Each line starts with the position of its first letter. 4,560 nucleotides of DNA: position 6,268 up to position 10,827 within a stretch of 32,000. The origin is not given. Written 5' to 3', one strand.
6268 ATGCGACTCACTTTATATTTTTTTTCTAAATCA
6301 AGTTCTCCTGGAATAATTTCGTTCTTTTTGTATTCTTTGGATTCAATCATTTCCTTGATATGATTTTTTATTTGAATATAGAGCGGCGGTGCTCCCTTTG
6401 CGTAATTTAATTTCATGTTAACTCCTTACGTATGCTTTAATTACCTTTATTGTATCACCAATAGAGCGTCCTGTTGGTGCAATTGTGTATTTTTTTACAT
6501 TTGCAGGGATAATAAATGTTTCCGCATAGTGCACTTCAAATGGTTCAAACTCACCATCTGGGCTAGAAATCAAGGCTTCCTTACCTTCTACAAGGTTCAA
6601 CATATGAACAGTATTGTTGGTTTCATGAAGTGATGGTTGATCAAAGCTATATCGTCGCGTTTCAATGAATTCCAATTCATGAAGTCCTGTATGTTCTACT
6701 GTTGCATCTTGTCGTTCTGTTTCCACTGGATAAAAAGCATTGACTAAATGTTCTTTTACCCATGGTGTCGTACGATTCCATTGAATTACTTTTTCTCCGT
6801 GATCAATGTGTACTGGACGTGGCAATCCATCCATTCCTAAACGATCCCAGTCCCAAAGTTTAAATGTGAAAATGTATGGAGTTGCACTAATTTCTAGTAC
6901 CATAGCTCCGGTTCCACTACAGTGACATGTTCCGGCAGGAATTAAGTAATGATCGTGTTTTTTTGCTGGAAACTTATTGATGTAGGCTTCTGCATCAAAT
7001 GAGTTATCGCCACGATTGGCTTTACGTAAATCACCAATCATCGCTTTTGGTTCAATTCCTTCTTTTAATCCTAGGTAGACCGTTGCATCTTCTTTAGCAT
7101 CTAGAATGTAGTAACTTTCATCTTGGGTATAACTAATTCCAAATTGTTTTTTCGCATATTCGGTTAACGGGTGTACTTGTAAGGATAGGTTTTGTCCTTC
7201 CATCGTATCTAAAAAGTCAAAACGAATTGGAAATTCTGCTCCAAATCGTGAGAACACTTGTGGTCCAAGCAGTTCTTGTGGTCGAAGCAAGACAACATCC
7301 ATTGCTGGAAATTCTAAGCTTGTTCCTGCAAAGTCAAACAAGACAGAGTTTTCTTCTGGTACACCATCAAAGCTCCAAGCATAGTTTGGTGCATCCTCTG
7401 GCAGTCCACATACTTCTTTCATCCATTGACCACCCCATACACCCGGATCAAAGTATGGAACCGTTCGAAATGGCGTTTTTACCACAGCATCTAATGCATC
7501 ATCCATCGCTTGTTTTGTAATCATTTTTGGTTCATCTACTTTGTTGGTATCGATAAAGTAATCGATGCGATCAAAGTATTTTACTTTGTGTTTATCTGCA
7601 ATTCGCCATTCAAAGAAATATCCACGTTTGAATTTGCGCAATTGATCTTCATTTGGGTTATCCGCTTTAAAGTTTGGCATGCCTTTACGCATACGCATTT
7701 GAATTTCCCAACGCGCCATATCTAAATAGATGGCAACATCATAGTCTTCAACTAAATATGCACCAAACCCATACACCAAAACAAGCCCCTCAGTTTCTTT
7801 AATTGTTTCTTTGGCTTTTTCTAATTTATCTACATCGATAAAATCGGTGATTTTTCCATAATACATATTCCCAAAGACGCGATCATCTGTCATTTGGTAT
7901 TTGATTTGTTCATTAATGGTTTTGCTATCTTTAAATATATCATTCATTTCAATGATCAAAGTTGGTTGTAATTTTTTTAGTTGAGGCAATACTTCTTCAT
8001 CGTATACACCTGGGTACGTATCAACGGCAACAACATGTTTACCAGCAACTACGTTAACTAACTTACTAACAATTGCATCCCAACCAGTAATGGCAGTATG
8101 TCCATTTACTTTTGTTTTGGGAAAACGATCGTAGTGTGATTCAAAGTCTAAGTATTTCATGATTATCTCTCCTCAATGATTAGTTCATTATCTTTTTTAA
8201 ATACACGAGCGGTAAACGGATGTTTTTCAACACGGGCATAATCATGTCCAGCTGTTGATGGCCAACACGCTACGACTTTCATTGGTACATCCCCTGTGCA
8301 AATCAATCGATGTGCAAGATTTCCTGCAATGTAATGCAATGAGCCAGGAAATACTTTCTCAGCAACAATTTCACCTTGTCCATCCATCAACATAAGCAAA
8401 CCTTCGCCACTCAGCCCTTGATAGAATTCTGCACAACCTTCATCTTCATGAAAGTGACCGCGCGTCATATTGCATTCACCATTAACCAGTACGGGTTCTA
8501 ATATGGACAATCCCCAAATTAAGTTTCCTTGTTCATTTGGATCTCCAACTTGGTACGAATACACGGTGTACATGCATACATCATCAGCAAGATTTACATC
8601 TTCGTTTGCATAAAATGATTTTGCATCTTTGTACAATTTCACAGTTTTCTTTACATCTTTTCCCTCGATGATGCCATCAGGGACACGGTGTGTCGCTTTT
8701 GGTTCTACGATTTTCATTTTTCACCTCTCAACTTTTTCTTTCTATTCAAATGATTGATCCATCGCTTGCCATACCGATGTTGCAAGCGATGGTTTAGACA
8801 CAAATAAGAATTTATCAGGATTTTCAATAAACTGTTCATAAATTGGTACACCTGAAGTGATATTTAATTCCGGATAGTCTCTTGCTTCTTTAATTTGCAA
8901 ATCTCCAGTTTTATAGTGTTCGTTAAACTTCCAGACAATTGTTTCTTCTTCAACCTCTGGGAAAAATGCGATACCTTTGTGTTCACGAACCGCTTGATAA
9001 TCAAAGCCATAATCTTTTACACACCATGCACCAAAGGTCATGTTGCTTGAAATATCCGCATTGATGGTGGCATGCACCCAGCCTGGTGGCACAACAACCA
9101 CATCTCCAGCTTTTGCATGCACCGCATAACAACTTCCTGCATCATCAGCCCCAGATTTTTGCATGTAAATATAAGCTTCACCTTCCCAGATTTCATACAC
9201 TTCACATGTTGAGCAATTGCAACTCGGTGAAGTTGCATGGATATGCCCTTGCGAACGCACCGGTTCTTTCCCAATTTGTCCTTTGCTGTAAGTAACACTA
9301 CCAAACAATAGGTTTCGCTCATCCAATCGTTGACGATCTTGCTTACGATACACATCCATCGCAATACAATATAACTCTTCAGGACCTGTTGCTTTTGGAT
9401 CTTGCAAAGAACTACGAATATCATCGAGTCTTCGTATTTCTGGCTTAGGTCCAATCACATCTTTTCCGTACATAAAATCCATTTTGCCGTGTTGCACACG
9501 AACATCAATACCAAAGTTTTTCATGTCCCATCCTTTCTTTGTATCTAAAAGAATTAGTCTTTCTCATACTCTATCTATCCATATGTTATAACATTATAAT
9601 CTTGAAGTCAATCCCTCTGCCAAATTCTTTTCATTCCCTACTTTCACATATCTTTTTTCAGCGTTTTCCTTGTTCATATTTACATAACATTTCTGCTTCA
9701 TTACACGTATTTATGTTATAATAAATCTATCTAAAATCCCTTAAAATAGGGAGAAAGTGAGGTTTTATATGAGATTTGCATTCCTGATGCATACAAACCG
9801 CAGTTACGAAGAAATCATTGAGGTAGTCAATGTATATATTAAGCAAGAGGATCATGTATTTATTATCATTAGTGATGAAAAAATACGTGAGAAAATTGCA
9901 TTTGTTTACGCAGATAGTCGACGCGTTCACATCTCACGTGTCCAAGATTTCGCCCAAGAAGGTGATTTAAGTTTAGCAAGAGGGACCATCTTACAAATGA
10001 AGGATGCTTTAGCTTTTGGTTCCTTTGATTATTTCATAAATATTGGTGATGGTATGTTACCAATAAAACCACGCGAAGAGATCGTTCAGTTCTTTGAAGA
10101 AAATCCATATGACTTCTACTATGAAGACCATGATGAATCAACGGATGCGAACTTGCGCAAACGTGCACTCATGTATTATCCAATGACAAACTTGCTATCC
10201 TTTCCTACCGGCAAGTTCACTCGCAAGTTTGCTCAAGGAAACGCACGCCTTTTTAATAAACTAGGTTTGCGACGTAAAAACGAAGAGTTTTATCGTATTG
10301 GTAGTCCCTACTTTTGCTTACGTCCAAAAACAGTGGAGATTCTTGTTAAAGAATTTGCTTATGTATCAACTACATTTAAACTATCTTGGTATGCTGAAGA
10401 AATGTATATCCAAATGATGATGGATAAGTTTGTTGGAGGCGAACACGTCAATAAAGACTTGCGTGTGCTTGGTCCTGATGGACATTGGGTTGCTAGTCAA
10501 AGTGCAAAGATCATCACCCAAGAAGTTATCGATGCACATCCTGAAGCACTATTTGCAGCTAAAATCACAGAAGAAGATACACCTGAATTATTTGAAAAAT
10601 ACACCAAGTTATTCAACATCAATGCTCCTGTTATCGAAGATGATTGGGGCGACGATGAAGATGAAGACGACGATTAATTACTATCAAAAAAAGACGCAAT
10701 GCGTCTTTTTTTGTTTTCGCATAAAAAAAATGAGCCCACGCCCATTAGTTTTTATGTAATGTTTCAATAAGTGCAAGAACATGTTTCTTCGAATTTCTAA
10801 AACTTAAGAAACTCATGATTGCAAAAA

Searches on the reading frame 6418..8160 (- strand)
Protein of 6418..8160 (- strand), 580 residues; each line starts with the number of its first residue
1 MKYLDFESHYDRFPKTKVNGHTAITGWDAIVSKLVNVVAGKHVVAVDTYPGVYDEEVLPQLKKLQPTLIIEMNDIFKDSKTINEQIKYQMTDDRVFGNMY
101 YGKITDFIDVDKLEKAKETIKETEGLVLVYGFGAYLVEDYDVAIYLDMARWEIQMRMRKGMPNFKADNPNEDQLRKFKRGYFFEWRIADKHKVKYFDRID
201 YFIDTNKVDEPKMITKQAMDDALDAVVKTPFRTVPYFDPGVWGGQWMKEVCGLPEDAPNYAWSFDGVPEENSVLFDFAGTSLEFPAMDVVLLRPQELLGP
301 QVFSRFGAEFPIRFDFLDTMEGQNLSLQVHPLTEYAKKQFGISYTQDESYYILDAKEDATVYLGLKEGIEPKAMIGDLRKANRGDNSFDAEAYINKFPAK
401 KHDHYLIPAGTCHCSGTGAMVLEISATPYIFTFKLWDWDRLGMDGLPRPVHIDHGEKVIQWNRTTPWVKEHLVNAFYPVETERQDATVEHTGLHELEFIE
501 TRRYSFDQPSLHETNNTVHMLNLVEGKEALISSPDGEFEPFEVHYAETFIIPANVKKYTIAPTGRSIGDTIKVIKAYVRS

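Call 84: search_protein_families(library=pfam, proteins=[window:6418-8160:-], max_evalue=0.00001)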
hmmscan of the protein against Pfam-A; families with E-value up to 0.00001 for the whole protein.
window:6418-8160:- (580 aa): 0 families

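Call 108: search_protein_families(library=ncbifam, proteins=[window:6418-8160:-], max_evalue=0.00001)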
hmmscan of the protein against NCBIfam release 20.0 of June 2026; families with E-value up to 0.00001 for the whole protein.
window:6418-8160:- (580 aa): 1 family
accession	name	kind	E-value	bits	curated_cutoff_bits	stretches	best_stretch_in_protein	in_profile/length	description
TIGR00218.1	manA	equivalog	3.4e-07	29.8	116.2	0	241-340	15-108/359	mannose-6-phosphate isomerase, class I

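Call 109: search_solved_structures(query=window:6418-8160:-, max_evalue=0.01)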
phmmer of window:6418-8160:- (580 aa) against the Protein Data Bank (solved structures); distinct sequences matched with E-value up to 0.01: 2.
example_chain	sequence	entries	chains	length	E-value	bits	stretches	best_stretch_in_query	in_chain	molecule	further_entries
1qwr_A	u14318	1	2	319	2.4e-16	62.4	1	225-454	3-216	Mannose-6-phosphate isomerase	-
1zx5_A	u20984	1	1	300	2.2e-08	36.1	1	241-441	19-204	mannosephosphate isomerase, putative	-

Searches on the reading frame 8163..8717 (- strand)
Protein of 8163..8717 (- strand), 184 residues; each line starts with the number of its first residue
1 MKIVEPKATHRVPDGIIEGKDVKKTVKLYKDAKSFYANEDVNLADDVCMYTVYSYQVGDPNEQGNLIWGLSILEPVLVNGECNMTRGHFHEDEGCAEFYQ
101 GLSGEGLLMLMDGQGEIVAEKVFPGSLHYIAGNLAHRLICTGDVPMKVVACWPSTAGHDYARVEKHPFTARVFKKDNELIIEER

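Call 84: search_protein_families(library=pfam, proteins=[window:8163-8717:-], max_evalue=0.00001)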
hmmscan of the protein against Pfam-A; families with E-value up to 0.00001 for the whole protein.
window:8163-8717:- (184 aa): 2 families
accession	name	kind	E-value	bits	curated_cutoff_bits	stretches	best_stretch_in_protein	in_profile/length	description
PF06560.17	GPI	-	5.2e-13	49.1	20.7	1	30-177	5-169/182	Glucose-6-phosphate isomerase (GPI)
PF07883.17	Cupin_2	-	2.9e-06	27.3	27.2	1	88-150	14-68/70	Cupin domain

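Call 108: search_protein_families(library=ncbifam, proteins=[window:8163-8717:-], max_evalue=0.00001)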
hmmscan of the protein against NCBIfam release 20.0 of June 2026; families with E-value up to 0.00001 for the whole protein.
window:8163-8717:- (184 aa): 0 families

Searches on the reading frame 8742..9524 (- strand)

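Call 84: search_protein_families(library=pfam, proteins=[window:8742-9524:-], max_evalue=0.00001)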
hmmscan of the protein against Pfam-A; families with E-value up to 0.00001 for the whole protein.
window:8742-9524:- (260 aa): 1 family
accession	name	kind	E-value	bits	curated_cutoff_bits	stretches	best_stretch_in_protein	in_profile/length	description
PF06560.17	GPI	-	2.5e-19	69.7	20.7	1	51-204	29-179/182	Glucose-6-phosphate isomerase (GPI)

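Call 108: search_protein_families(library=ncbifam, proteins=[window:8742-9524:-], max_evalue=0.00001)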
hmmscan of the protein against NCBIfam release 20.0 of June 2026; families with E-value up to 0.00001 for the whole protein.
window:8742-9524:- (260 aa): 0 families

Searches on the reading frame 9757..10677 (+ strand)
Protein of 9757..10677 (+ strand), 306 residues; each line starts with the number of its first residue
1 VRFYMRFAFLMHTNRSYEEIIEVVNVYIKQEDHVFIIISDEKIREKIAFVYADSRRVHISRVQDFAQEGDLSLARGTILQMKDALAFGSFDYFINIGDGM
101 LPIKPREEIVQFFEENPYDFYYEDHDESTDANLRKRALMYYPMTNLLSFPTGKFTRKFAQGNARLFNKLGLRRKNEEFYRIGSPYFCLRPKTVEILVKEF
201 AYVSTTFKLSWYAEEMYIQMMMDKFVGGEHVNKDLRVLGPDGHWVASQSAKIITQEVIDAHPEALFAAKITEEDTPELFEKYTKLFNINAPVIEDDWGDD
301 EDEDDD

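Call 85: search_protein_families(library=pfam, proteins=[window:9757-10677:+], max_evalue=0.00001)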
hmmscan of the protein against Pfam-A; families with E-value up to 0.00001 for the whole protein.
window:9757-10677:+ (306 aa): 1 family
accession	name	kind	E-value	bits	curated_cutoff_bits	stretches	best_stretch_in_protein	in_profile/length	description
PF02485.27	Branch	-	4.2e-10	40.1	23.4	1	7-252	1-240/250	Core-2/I-Branching enzyme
